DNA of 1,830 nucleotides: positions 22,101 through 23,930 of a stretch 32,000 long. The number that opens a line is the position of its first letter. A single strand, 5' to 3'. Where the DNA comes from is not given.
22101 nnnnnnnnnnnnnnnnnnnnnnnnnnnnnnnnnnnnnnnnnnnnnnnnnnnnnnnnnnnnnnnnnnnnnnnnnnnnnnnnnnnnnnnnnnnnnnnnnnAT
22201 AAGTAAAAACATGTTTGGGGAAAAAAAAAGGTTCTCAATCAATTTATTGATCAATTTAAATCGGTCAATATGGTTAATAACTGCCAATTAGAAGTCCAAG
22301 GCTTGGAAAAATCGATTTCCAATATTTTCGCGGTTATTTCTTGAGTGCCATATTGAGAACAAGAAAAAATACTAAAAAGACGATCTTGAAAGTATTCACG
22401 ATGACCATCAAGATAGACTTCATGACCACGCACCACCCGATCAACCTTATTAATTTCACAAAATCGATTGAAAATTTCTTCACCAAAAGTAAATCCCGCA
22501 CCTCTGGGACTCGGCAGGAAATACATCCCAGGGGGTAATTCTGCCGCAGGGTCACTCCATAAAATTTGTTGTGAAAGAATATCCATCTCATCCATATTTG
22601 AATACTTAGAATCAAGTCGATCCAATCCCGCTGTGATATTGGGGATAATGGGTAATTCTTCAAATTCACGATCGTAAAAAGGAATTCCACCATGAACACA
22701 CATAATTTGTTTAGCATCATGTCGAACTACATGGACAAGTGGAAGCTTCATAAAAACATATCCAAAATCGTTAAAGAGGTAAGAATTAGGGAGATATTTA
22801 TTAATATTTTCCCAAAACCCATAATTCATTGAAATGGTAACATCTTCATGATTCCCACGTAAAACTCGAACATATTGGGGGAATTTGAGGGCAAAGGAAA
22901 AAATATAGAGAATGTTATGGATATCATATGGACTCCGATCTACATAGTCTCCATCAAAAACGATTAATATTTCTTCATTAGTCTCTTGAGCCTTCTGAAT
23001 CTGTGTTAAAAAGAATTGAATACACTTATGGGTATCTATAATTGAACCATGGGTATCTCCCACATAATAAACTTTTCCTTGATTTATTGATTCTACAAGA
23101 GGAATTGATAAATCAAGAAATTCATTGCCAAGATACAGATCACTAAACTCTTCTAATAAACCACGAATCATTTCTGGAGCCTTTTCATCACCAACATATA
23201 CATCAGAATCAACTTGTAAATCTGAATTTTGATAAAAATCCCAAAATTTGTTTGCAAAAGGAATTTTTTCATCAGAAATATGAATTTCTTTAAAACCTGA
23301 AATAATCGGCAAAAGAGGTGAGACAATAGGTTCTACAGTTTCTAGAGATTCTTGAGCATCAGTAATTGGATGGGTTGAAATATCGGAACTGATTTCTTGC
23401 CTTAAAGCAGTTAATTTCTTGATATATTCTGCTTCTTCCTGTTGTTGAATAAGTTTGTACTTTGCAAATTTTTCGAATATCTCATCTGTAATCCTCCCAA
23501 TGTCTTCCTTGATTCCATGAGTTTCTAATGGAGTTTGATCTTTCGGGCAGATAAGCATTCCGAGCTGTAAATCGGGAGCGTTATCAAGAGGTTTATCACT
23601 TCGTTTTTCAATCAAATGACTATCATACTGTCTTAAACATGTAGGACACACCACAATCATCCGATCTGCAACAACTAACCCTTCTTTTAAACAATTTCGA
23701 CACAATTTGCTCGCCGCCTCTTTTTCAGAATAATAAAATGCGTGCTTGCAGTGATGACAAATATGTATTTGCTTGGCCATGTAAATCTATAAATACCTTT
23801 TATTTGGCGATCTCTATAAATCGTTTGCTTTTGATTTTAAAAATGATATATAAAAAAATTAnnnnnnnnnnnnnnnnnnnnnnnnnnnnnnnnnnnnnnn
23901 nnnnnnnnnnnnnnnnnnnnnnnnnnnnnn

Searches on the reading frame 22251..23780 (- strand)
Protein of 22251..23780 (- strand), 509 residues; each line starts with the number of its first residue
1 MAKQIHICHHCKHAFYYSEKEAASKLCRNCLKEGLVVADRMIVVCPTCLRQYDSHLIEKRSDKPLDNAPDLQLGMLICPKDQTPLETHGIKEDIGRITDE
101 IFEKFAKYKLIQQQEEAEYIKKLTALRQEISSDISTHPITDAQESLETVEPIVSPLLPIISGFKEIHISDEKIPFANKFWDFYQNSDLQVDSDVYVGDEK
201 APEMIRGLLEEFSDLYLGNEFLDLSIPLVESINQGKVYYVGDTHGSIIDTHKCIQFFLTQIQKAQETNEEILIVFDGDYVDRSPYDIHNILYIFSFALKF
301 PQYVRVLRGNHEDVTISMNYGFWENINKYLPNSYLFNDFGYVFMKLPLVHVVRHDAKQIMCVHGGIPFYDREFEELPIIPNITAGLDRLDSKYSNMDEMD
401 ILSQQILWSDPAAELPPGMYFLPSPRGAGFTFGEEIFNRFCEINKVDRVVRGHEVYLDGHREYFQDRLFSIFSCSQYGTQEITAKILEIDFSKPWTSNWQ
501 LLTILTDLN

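Call 6: search_protein_families(library=pfam, proteins=[window:22251-23780:-], max_evalue=0.001)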
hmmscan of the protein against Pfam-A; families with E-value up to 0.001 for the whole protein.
window:22251-23780:- (509 aa): 1 family
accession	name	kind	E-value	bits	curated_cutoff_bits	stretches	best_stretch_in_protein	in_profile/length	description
PF00149.33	Metallophos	-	5.7e-22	79.5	21.5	1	236-455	2-189/191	Calcineurin-like phosphoesterase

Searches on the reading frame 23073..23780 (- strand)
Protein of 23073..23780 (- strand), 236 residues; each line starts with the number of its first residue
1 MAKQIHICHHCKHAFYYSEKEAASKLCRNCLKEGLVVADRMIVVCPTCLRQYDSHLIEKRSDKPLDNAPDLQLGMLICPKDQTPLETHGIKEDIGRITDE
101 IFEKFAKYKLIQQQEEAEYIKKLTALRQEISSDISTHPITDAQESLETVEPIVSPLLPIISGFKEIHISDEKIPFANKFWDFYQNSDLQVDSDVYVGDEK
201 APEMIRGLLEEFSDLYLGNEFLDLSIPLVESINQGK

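Call 49: search_protein_families(library=pfam, proteins=[window:23073-23780:-], max_evalue=1)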
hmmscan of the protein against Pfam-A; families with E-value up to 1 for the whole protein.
seq(236 aa): 3 families
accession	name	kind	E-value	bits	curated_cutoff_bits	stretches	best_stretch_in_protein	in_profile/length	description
PF03966.22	Trm112p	-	0.11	12.8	22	0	75-88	7-20/40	Trm112p-like protein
PF08792.16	A2L_zn_ribbon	-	0.12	12.5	22.9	1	25-48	4-27/33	A2L zinc ribbon domain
PF22809.1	DUF7014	-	0.13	12.6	27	1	9-37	46-74/137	Domain of unknown function (DUF7014)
